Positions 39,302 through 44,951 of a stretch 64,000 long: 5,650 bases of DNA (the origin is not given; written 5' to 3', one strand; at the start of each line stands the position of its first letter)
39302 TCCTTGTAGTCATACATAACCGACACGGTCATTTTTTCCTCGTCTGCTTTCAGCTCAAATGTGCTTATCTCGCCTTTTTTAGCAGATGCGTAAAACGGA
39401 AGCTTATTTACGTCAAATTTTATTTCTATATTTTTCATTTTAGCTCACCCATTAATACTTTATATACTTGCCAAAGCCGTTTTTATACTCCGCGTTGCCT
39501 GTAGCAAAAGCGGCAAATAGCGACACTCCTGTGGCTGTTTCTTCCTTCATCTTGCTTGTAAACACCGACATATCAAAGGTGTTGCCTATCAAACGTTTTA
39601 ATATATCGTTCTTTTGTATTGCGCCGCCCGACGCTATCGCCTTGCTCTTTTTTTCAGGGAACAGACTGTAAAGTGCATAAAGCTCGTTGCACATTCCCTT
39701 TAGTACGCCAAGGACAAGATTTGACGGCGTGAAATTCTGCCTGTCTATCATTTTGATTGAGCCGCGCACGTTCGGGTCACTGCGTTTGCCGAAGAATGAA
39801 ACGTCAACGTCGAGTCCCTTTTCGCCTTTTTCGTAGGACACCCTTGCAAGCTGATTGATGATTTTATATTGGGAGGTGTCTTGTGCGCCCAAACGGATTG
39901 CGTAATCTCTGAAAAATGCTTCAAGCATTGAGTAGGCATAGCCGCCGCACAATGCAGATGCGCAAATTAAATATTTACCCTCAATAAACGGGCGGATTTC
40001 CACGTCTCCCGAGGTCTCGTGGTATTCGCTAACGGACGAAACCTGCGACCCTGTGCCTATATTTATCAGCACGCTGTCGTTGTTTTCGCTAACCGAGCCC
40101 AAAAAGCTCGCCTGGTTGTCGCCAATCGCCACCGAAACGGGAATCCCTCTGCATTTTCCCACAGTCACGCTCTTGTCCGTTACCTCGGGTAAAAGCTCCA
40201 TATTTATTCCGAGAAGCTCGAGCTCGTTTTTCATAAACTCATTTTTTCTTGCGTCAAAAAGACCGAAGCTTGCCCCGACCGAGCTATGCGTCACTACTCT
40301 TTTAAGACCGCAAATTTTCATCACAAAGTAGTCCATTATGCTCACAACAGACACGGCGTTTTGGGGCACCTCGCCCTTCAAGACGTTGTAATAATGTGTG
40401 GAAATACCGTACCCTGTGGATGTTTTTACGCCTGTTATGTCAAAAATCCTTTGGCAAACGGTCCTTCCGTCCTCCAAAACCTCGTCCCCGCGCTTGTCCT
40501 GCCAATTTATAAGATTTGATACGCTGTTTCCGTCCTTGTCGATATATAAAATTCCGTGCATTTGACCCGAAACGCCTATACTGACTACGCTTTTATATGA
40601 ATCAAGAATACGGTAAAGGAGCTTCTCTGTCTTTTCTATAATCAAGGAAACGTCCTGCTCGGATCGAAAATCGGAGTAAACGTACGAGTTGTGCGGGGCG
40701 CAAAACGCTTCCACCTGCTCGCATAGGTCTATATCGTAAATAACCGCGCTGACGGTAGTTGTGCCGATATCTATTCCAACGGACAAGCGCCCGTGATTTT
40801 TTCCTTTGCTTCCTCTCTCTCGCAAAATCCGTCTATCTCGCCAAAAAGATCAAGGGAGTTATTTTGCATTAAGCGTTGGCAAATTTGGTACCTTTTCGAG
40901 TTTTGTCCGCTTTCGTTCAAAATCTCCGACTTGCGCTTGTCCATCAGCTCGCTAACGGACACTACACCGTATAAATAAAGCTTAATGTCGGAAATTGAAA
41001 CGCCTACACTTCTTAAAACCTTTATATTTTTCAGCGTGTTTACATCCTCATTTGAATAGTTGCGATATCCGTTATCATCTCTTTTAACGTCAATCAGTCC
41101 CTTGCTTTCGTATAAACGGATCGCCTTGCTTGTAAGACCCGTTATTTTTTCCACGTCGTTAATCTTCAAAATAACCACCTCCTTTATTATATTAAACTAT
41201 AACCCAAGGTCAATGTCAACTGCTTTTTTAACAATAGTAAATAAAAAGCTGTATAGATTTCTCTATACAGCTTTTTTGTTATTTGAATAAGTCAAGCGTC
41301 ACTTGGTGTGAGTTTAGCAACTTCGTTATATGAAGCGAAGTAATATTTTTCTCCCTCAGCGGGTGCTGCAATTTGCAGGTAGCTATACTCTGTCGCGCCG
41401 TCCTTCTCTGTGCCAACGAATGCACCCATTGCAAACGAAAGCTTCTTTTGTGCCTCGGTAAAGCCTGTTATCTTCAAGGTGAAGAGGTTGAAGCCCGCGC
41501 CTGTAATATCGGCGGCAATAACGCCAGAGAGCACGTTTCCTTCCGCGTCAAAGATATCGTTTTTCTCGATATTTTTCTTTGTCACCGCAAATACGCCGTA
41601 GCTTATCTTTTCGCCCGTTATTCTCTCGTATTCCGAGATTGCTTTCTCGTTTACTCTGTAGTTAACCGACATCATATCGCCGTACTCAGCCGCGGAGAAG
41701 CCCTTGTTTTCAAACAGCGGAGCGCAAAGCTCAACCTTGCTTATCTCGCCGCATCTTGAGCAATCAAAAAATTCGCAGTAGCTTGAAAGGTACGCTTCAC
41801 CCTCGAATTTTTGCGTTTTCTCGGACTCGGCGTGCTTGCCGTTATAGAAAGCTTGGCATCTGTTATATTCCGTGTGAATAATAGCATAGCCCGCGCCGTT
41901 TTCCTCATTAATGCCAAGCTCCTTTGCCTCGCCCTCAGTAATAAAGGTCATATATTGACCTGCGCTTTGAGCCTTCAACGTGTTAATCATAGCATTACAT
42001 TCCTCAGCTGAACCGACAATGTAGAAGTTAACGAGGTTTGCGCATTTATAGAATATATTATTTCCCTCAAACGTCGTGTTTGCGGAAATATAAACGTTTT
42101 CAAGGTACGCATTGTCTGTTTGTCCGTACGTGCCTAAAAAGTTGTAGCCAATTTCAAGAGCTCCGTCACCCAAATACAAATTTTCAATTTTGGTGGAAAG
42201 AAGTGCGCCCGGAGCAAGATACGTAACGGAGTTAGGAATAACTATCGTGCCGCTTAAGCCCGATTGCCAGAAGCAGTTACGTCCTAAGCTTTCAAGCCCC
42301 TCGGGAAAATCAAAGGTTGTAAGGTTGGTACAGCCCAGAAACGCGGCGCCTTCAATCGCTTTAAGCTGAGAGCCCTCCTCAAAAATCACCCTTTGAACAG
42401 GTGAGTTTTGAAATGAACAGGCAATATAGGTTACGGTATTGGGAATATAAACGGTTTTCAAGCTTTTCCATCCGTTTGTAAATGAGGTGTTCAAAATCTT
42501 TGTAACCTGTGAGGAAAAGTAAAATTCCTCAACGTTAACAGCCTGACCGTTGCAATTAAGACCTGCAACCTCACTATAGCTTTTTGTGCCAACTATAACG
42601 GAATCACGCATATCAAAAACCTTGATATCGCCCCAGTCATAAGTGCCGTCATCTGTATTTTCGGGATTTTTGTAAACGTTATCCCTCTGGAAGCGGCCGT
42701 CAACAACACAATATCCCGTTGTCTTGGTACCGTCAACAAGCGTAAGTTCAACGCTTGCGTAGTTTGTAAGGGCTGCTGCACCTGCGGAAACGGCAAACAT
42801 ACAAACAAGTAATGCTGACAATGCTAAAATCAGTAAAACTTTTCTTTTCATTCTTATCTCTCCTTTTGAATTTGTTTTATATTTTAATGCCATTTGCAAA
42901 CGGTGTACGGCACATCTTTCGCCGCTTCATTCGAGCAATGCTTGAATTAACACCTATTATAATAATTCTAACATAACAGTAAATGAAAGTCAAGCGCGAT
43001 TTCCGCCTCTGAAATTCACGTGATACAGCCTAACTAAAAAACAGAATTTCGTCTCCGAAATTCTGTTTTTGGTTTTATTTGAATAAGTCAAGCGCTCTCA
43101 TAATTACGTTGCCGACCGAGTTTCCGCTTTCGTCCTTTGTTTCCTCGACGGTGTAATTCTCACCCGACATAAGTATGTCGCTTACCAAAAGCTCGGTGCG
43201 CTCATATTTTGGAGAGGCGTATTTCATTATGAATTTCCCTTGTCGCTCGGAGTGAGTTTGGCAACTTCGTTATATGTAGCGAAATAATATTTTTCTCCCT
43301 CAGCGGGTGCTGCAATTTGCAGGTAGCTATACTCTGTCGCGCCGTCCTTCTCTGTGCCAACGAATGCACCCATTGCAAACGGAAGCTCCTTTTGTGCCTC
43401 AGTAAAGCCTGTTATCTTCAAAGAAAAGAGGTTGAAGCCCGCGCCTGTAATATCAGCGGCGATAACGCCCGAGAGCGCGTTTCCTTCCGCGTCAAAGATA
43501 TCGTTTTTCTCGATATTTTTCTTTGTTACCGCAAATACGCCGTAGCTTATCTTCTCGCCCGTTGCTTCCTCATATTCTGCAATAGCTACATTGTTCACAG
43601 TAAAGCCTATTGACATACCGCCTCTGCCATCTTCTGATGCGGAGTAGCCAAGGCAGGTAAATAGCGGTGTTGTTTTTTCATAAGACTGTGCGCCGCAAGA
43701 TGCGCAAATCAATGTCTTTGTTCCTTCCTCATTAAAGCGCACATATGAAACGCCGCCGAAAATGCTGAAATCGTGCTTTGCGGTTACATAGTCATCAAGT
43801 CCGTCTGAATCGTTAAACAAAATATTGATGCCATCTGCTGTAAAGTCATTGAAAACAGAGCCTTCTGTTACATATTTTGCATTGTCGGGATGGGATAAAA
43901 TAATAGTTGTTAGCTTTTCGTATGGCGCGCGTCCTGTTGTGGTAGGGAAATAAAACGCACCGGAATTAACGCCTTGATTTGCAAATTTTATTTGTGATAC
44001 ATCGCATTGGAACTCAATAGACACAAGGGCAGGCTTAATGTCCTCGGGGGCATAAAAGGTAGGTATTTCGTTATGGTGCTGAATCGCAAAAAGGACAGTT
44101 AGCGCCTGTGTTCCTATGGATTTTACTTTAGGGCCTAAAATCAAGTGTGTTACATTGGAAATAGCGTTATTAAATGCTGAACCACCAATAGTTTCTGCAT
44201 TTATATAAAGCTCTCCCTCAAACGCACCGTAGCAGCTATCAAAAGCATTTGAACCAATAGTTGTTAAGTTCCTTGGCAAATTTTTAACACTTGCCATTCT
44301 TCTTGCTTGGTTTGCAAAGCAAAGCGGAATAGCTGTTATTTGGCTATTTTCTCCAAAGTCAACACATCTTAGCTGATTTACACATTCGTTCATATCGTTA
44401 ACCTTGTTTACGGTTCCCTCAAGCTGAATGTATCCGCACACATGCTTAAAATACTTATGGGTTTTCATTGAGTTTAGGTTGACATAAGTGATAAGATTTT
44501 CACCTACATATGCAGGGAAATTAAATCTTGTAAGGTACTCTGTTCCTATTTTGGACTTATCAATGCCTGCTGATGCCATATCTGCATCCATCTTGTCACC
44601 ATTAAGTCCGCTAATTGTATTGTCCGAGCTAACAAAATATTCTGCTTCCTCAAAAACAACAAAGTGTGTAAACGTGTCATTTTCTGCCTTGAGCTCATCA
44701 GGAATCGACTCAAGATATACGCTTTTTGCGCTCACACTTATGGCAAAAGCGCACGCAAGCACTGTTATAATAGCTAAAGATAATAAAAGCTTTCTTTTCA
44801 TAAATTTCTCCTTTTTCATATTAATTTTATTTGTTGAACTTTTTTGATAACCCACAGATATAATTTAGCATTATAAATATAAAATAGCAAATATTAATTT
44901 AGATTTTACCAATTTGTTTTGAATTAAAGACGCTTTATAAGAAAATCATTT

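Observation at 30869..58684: Six-copy cassette family: variable LRR/Cys-rich secreted protein with a conserved, unrecognised ~150-aa C-terminal domain, a coupled micro-ORF and a shared terminator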

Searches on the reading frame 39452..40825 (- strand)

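Call 6: search_protein_families(library=pfam, proteins=[window:39452-40825:-], max_evalue=0.001)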
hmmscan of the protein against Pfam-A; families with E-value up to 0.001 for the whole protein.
window:39452-40825:- (457 aa): 2 families
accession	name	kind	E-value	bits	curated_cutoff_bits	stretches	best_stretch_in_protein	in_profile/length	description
PF00370.27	FGGY_N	-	4.5e-24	85.8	28.8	1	16-243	3-245/245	FGGY family of carbohydrate kinases, N-terminal domain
PF02782.22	FGGY_C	-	1.2e-06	28.9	27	1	344-441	95-197/198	FGGY family of carbohydrate kinases, C-terminal domain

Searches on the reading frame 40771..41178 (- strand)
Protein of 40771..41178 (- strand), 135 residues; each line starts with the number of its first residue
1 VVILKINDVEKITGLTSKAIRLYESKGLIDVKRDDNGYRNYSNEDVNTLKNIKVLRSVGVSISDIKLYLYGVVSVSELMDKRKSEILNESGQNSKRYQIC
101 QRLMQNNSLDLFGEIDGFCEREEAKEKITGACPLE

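Call 6: search_protein_families(library=pfam, proteins=[window:40771-41178:-], max_evalue=0.001)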
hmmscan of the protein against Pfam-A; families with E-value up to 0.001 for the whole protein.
window:40771-41178:- (135 aa): 2 families
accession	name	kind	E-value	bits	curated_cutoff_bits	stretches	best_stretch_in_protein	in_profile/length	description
PF13411.12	MerR_1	-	9.7e-19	67.7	21.6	1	5-69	2-66/69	MerR HTH family regulatory protein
PF00376.29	MerR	-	5.1e-10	39.4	28.2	1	5-41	1-38/38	MerR family regulatory protein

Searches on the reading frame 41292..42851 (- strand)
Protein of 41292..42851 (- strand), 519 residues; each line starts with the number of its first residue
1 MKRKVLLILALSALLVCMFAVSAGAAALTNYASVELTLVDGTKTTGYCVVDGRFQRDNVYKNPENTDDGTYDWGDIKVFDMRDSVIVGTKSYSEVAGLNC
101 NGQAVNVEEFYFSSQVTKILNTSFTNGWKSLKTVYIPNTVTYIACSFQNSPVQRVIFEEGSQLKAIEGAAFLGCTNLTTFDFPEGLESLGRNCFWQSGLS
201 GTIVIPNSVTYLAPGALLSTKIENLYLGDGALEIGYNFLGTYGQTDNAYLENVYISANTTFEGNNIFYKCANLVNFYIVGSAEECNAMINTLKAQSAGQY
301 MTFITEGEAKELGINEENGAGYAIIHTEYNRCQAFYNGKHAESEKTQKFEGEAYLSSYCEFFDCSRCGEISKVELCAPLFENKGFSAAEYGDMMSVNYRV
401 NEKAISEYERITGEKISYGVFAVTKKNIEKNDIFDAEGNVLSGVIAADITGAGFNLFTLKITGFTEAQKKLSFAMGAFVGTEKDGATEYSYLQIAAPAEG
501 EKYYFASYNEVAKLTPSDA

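Call 5: search_protein_families(library=pfam, proteins=[window:41292-42851:-], max_evalue=0.1)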
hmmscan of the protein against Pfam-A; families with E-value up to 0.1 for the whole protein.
window:41292-42851:- (519 aa): 1 family
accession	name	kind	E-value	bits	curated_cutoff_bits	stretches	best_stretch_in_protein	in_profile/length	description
PF13306.12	LRR_5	-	2.7e-19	69.7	27.7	2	106-216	12-119/127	BspA type Leucine rich repeat region (6 copies)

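Call 8: search_protein_families(library=ncbifam, proteins=[window:41292-42851:-], max_evalue=0.1)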
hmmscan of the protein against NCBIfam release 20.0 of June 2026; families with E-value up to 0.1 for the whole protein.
window:41292-42851:- (519 aa): 4 families
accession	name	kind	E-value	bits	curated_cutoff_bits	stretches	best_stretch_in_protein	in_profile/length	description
NF047961.1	adhesin_HupY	equivalog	1.5e-05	23.3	1250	1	124-232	181-288/978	leucine-rich repeat adhesin HupY/LrrG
NF002692.0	PRK02487.1-1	equivalog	0.01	15.3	297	0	443-473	46-76/158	heme-degrading domain-containing protein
NF041742.1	WGxxGxxG_fam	subfamily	0.062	13.9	35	0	1-74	1-53/69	WGxxGxxG family protein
NF010937.0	PRK14357.1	equivalog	0.072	11.9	658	0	44-139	163-255/448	bifunctional UDP-N-acetylglucosamine diphosphorylase/glucosamine-1-phosphate N-acetyltransferase GlmU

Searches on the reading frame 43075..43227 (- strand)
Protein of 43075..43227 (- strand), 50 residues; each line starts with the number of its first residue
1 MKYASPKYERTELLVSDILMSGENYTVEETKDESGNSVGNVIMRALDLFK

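Call 5: search_protein_families(library=pfam, proteins=[window:43075-43227:-], max_evalue=0.1)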
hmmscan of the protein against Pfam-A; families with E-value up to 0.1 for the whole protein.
window:43075-43227:- (50 aa): 1 family
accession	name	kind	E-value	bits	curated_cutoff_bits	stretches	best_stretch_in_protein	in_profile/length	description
PF22414.1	Hia_Tpr_ring_dom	-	0.022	14.9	27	1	21-36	14-29/37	Trimeric autotransporter adhesin, Trp ring domain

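Call 8: search_protein_families(library=ncbifam, proteins=[window:43075-43227:-], max_evalue=0.1)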
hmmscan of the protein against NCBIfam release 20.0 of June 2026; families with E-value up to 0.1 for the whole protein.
window:43075-43227:- (50 aa): 0 families

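Call 73: search_protein_families(library=padloc, proteins=[window:43075-43227:-], max_evalue=0.01)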
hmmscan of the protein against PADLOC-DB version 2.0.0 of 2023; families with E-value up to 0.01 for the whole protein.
window:43075-43227:- (50 aa): 0 families

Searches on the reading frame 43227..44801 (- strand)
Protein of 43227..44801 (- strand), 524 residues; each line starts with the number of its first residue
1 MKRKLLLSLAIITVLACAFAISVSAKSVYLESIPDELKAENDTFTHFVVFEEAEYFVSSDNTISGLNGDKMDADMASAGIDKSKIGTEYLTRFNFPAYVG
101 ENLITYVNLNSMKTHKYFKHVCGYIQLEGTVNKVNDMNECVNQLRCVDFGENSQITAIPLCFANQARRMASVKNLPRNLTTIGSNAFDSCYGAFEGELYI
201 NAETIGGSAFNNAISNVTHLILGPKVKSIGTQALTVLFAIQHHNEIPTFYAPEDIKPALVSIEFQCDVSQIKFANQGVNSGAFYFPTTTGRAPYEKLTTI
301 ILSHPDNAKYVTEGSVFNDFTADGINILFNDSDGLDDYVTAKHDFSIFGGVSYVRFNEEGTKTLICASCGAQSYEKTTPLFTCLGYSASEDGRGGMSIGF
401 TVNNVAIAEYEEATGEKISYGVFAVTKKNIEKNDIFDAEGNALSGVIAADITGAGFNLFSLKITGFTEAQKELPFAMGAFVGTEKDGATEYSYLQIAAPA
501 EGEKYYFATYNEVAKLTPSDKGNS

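Call 5: search_protein_families(library=pfam, proteins=[window:43227-44801:-], max_evalue=0.1)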
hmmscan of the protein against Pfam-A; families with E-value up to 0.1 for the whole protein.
window:43227-44801:- (524 aa): 1 family
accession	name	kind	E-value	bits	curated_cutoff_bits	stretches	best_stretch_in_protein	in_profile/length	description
PF13306.12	LRR_5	-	7.2e-07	29.6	27.7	1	174-235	17-76/127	BspA type Leucine rich repeat region (6 copies)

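Call 8: search_protein_families(library=ncbifam, proteins=[window:43227-44801:-], max_evalue=0.1)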
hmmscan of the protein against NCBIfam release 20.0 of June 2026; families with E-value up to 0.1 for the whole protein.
window:43227-44801:- (524 aa): 0 families

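Call 73: search_protein_families(library=padloc, proteins=[window:43227-44801:-], max_evalue=0.01)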
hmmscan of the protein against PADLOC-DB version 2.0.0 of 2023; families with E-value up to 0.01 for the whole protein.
window:43227-44801:- (524 aa): 0 families
